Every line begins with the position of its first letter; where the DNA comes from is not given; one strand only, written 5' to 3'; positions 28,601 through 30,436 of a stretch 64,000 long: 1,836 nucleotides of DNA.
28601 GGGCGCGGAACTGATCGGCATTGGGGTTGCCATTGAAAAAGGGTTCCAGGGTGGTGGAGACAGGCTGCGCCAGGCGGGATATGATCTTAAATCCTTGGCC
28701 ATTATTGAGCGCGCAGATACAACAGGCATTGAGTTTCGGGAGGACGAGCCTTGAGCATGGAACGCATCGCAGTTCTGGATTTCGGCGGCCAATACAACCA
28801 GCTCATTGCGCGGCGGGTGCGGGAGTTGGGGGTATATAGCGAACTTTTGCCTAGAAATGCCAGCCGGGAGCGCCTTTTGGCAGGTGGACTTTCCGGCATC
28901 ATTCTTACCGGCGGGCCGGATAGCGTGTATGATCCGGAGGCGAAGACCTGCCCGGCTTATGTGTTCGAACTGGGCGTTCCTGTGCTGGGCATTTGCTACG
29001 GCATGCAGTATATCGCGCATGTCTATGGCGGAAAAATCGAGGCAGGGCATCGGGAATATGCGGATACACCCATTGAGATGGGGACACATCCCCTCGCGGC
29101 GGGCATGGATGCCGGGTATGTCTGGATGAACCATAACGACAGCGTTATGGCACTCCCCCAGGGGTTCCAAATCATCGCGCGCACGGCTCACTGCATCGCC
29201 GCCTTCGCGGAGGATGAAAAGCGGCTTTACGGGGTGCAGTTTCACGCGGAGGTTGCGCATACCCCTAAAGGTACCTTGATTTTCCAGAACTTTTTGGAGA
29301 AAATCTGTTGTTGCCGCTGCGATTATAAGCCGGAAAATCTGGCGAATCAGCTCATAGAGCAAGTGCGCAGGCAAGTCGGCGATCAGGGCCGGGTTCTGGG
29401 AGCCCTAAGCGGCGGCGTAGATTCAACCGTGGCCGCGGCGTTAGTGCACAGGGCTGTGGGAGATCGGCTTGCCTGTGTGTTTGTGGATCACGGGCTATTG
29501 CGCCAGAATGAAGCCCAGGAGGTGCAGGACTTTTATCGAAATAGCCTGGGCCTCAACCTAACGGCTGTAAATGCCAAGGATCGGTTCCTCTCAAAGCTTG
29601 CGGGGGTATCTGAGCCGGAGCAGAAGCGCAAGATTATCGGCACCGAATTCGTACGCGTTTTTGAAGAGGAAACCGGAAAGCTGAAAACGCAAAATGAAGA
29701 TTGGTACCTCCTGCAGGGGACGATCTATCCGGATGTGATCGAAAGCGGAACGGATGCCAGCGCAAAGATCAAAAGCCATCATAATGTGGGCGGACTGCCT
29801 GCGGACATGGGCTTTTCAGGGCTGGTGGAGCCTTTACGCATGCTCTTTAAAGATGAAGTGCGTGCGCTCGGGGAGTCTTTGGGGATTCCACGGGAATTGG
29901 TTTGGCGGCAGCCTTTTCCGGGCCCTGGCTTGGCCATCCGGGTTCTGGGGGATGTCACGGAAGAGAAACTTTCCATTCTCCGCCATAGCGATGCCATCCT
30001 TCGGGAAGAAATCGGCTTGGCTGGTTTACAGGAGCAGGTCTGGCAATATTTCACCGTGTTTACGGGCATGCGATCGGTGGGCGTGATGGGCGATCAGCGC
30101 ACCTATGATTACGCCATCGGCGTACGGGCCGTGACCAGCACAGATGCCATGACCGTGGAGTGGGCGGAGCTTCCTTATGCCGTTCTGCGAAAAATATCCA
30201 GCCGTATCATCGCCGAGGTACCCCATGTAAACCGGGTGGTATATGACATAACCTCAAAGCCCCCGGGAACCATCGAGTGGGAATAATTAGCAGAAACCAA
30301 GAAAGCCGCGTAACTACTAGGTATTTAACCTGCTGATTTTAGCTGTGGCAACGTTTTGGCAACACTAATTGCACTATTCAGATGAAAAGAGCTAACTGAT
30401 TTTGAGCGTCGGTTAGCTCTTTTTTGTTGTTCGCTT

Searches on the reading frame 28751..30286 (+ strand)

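Call 62: search_protein_families(library=pfam, proteins=[window:28751-30286:+], max_evalue=0.001)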
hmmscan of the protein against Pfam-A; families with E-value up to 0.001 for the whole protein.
window:28751-30286:+ (511 aa): 4 families
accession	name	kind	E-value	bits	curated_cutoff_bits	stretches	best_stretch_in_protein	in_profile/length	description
PF00958.27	GMP_synt_C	-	3.9e-43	145.9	27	1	419-510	1-92/92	GMP synthase C terminal domain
PF00117.34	GATase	-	1e-38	133.4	22.8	1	8-184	2-189/190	Glutamine amidotransferase class-I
PF02540.23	NAD_synthase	-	1.2e-09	38.1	21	1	201-278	8-84/242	NAD synthase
PF07722.19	Peptidase_C26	-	2.5e-07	31.1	20.5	1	72-167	102-219/219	Peptidase C26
